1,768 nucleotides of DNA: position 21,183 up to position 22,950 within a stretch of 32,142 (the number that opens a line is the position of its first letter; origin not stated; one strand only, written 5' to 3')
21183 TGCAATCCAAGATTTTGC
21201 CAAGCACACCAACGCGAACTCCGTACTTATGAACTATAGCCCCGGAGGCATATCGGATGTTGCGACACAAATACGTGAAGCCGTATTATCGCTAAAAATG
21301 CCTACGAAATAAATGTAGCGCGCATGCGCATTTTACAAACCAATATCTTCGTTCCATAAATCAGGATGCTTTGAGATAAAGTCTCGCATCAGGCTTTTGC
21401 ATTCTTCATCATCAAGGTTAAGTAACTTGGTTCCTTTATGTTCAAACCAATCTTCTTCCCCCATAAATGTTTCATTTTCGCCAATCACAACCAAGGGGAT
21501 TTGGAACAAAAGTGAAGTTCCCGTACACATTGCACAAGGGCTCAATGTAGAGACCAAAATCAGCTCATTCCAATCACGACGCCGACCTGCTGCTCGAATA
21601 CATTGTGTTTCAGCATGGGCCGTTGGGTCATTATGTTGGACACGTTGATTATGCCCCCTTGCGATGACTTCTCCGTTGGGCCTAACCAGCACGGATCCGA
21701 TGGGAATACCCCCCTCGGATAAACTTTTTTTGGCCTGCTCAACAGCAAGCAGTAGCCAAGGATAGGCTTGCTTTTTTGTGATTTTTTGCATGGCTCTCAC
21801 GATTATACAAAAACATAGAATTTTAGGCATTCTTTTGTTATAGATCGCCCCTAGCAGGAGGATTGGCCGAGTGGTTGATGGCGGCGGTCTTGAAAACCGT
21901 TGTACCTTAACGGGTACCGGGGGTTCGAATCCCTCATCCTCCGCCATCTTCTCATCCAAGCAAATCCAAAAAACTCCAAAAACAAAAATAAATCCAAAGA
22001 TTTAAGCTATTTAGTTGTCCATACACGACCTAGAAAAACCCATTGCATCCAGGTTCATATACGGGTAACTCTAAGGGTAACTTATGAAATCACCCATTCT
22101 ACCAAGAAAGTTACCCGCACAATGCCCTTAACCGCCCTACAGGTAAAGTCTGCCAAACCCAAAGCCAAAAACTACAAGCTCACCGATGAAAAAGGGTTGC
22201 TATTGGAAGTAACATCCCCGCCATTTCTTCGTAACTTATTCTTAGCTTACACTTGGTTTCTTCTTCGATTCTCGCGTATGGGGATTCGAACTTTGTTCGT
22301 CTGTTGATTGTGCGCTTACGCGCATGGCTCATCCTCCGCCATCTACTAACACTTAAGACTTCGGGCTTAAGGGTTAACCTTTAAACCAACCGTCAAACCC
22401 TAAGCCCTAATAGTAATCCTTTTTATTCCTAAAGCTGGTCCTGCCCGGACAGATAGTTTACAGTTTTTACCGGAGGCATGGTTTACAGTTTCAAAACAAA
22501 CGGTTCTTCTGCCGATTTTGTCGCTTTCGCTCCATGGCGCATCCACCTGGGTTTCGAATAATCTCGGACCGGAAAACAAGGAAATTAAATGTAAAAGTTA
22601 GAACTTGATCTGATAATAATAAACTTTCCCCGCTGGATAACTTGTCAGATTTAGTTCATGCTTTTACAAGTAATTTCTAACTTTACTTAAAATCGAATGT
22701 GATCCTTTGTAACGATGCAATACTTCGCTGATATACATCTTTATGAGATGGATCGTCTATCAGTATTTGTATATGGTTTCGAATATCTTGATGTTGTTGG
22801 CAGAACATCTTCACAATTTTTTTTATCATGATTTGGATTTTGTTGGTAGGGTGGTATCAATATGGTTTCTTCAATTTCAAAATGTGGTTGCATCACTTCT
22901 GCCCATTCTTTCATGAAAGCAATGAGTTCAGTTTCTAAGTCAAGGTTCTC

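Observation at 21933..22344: Integrase scar: a 17-bp attL/attR duplication bracketing a 33-codon remnant of a P4-family integrase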

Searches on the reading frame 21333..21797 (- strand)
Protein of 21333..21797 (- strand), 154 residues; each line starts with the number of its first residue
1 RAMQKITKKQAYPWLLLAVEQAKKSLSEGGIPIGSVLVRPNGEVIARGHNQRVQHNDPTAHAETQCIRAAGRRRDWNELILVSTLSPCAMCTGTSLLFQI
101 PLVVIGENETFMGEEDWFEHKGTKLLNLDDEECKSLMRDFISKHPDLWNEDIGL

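Call 10: search_protein_families(library=pfam, proteins=[window:21333-21797:-], max_evalue=0.001)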
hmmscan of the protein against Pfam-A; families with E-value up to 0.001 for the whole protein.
window:21333-21797:- (154 aa): 2 families
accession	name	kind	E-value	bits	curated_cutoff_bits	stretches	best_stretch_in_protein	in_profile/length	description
PF00383.29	dCMP_cyt_deam_1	-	1.3e-21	76.9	25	1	14-106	7-101/102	Cytidine and deoxycytidylate deaminase zinc-binding region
PF14437.12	MafB19-deam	-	3.4e-13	50.1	27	1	17-141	9-138/142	MafB19-like deaminase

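Call 12: find_encoding_contigs(protein=window:21333-21791:-, flank=10000, max_places=10)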
Protein window:21333-21791:- (152 aa): no gene with exactly this product is on record in the collection.

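Call 24: find_related_loci(query=window:21333-21791:-, collection=genome_contigs, flank=10000)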
Query window:21333-21791:- (152 aa) in genome_contigs; peptide patterns used: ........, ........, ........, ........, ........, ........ (x = any residue, [..] = any of these).
599 stretches matched a pattern (row limit reached: there are more); 511 encode a relative of the query (tblastn E <= 1e-3); the best 80 are kept; 80 distinct loci.
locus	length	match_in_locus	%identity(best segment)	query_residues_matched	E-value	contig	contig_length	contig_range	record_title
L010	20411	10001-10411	69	16-152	1e-64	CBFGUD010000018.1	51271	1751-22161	MAG TPA_asm: uncultured Phycisphaerales bacterium isolate SRR17295757_concoct_9 genome assembly, contig: ERZ23398518.529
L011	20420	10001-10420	67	13-152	2e-63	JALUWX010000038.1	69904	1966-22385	MAG: Phycisphaerales bacterium isolate 131-447_maxbin2_scaf2bin.118 131-447_scaffold_221_c1, whole genome shotgun sequen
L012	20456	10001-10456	64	2-152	2e-63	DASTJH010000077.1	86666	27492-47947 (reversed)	MAG TPA_asm: Terriglobales bacterium isolate SMAG_U1436 k141_979305, whole genome shotgun sequence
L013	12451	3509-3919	67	16-152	6e-63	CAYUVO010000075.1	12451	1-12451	MAG TPA_asm: uncultured Phycisphaeraceae bacterium isolate SRP215229_co1_212 genome assembly, contig: NODE_3314_length_1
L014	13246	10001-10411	67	16-152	5e-63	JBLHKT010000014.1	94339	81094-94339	MAG: Phycisphaerales bacterium isolate 3300054698_155 Ga0535670_0000173, whole genome shotgun sequence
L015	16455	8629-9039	67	16-152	2e-62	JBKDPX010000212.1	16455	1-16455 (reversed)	MAG: Phycisphaerales bacterium isolate samp_2153_VAMB_1001 samp_2153_549108, whole genome shotgun sequence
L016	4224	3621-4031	68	16-152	5e-62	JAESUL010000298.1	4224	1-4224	MAG: Phycisphaerales bacterium isolate NORP340 CoAssembly_3796685, whole genome shotgun sequence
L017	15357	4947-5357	67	16-152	1e-61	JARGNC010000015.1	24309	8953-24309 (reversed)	MAG: Phycisphaerales bacterium isolate bin_ak_oxhcr2.003 NODE_1330_length_24309_cov_6.113425, whole genome shotgun seque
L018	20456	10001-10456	63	1-152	3e-61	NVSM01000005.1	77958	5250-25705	MAG: bacterium isolate NORP141 Contig_source1382A_862, whole genome shotgun sequence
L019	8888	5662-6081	60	13-152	7e-61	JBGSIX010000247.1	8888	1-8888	MAG: Phycisphaerales bacterium isolate JTS-AC143 k141_1596326, whole genome shotgun sequence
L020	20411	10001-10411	63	16-152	6e-61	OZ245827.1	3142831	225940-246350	MAG: Phycisphaerales bacterium isolate cf5bb2a3-d454-4854-81bd-4cab2f8f04a7 genome assembly, chromosome: 1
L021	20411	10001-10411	65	16-152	2e-60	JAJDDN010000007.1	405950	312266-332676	MAG: Phycisphaerales bacterium isolate OFTM189 OFTM189_6, whole genome shotgun sequence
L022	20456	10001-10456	57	2-152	1e-60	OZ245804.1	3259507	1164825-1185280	MAG: Phycisphaerales bacterium isolate 99f8f486-8ed8-42d8-8706-476b801446f7 genome assembly, chromosome: 1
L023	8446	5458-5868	66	16-152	2e-60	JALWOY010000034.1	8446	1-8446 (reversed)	MAG: Phycisphaerales bacterium isolate M2_maxbin2_scaf2bin.260 M2_NODE_13002_length_8446_cov_7.326962, whole genome shot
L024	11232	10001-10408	68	16-151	2e-60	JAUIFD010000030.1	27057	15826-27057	MAG: Phycisphaerae bacterium isolate 8_bin.68 NODE_1882_length_27057_cov_1.161901, whole genome shotgun sequence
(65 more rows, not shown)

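Call 32: find_homologous_proteins(query=window:21333-21791:-, max_evalue=1e-30)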
Query window:21333-21791:- (152 aa): 7983 proteins with E <= 1e-30 among 8000 candidates; the best 120 are listed.
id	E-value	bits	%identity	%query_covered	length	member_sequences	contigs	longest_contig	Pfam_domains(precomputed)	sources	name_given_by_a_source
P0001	5.9e-99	346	100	100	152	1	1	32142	PF00383.30,PF14437.13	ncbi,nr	ncbi:MAG: nucleoside deaminase [Bdellovibrionales bacterium]|nr:nucleoside deaminase [Bdellovibriona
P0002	5.7e-75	268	78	97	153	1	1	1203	PF00383.30,PF14437.13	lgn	-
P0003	3.0e-65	237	72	93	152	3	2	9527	PF00383.30,PF14437.13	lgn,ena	-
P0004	1.5e-64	235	71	93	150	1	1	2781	PF00383.30,PF14437.13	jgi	-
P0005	3.4e-63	230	72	93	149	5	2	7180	PF00383.30,PF14437.13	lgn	-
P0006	1.0e-62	229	72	90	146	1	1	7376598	PF00383.30,PF14437.13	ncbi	-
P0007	1.9e-62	228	72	90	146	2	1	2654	PF00383.30,PF14437.13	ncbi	ncbi:MAG: nucleoside deaminase [Phycisphaeraceae bacterium JB051]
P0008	4.8e-62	226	71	90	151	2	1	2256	PF00383.30,PF14437.13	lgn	-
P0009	8.5e-62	226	69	94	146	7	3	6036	PF00383.30,PF14437.13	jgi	jgi:cytosine/creatinine deaminase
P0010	8.6e-62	226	72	90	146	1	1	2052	PF00383.30,PF14437.13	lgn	-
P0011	1.6e-61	225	69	92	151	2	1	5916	PF00383.30,PF14437.13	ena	-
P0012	2.5e-61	224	67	94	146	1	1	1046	PF00383.30,PF14437.13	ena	-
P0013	2.5e-61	224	67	94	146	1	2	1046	PF00383.30,PF14437.13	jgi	-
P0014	3.4e-61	224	71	90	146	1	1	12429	PF00383.30,PF14437.13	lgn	-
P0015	6.2e-61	223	70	90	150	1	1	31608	PF00383.30,PF14437.13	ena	-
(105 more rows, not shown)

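Call 33: find_encoding_contigs(protein=P0003, flank=10000, max_places=4)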
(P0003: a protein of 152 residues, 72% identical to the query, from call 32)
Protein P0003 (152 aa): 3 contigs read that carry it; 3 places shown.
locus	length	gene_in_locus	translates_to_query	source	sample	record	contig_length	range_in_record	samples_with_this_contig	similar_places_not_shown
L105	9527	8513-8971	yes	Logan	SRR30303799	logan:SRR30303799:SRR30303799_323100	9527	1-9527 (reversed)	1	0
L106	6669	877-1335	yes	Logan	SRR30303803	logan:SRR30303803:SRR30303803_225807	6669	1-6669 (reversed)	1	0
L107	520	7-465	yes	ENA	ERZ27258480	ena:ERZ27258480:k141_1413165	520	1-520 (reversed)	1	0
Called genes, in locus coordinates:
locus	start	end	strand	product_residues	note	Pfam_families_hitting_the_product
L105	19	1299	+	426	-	PF02321:OEP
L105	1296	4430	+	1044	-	PF00873:ACR_tran, PF03176:MMPL (weak)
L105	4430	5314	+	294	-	PF02253:PLA1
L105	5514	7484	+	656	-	PF00270:DEAD, PF04851:ResIII, PF00271:Helicase_C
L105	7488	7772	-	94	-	PF01541:GIY-YIG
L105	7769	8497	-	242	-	PF00849:PseudoU_synth_2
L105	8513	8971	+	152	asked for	PF00383:dCMP_cyt_deam_1, PF14437:MafB19-deam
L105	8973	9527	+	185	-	?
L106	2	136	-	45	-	?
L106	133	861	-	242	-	PF00849:PseudoU_synth_2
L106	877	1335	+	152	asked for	PF00383:dCMP_cyt_deam_1, PF14437:MafB19-deam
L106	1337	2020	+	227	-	PF00072:Response_reg, PF00486:Trans_reg_C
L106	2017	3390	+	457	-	PF00512:HisKA (weak), PF02518:HATPase_c, PF13581:HATPase_c_2 (weak)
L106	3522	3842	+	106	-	-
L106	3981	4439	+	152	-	-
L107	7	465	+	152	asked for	PF00383:dCMP_cyt_deam_1, PF14437:MafB19-deam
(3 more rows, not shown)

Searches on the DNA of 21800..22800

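Call 19: search_rna_families(source=window, start=21800, end=22800, threshold=evalue, max_evalue=10, show_alignments=3)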
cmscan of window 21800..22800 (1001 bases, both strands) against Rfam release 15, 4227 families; matches with E-value up to 10: 9.
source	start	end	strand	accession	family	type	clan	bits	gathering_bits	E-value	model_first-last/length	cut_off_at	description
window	21857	21943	+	RF00005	tRNA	Gene; tRNA;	CL00001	58.3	29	8.3e-12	1-71/71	no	tRNA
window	21892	21943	-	RF04351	Plastid-psbl-rps4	Cis-reg;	-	38.9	68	1.8e-06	1-53/53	no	Plastid-psbl-rps4 3UTR RNA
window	22580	22678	+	RF04209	MIR7533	Gene; miRNA;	-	18.7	230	0.4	60-190/249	no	MIR7533 microRNA precursor family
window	22420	22498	+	RF00673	mir-217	Gene; miRNA;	-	17.9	70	3.9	1-93/93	no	mir-217 microRNA precursor family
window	21800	21840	+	RF01624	ceN27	Gene; snRNA; snoRNA; CD-box;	-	17.1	38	6.2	39-80/80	5'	Nematode snoRNA ceN27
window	22579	22687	-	RF02436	SpF43_sRNA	Gene; sRNA;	-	16.7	70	3.8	1-99/99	no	Streptococcus sRNA SpF43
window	21838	21894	+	RF03686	mir-9424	Gene; miRNA;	-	15.5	90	6.5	1-68/68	no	mir-9424 microRNA precursor family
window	21893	22057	-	RF02043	HOTTIP_4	Gene; lncRNA;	-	15.4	45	6.1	1-166/166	no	HOXA transcript at the distal tip, conserved region 4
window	22669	22701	+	RF01072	TMV_UPD-PK3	Cis-reg;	-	11.4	34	9.7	1-31/31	no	Pseudoknot of upstream pseudoknot domain (UPD) of the 3'UTR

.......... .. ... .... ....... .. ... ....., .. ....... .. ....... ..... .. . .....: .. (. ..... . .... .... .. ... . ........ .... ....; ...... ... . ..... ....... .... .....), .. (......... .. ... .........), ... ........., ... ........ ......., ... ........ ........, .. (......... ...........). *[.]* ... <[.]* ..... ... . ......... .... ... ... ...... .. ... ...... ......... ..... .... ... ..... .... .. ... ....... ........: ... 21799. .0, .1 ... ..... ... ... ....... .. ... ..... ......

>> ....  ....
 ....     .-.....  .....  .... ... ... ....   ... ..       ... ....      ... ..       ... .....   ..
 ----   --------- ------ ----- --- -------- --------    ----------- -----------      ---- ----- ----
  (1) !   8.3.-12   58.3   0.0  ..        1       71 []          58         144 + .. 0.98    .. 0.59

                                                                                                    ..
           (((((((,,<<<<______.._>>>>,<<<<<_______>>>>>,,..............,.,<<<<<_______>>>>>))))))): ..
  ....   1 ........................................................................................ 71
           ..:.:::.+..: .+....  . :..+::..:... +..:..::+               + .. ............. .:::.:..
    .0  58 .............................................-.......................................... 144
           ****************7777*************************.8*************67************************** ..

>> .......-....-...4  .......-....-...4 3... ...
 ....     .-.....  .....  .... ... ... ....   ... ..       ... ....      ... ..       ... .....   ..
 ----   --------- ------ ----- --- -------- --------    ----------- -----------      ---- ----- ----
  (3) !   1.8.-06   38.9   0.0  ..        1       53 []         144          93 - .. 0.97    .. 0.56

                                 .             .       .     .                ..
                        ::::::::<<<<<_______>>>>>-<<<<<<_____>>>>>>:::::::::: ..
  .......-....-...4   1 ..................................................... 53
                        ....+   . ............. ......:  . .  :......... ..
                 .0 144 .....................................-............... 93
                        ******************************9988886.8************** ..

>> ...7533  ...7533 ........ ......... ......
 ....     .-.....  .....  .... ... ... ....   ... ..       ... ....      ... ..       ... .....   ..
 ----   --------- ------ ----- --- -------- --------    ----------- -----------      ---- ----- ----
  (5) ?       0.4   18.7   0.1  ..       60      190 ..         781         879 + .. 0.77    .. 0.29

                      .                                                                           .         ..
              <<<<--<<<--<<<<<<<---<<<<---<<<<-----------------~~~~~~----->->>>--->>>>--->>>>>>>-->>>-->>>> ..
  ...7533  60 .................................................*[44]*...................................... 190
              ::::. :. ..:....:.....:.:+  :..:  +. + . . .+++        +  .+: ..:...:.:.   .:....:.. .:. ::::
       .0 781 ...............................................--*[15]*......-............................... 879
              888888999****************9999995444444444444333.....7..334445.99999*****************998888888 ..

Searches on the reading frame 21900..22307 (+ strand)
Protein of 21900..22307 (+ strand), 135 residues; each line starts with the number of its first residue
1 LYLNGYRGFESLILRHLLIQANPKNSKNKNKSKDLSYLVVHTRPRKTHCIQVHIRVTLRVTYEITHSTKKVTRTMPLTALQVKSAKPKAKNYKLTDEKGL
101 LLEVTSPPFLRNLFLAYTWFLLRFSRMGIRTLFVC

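Call 8: search_protein_families(library=pfam, proteins=[window:21900-22307:+], max_evalue=10)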
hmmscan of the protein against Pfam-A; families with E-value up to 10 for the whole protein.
window:21900-22307:+ (135 aa): 2 families
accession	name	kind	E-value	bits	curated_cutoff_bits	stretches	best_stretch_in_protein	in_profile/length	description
PF13356.12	Arm-DNA-bind_3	-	0.0026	18.3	27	1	77-107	1-28/83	Arm DNA-binding domain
PF09560.15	Spore_YunB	-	0.24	11.9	25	1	47-79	49-81/91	Sporulation protein YunB (Spo_YunB)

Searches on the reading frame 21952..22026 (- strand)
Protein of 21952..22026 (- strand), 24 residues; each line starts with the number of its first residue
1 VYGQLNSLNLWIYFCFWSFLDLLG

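Call 40: search_protein_families(library=pfam, proteins=[window:21952-22026:-], max_evalue=1)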
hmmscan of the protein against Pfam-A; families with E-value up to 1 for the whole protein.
window:21952-22026:- (24 aa): 0 families
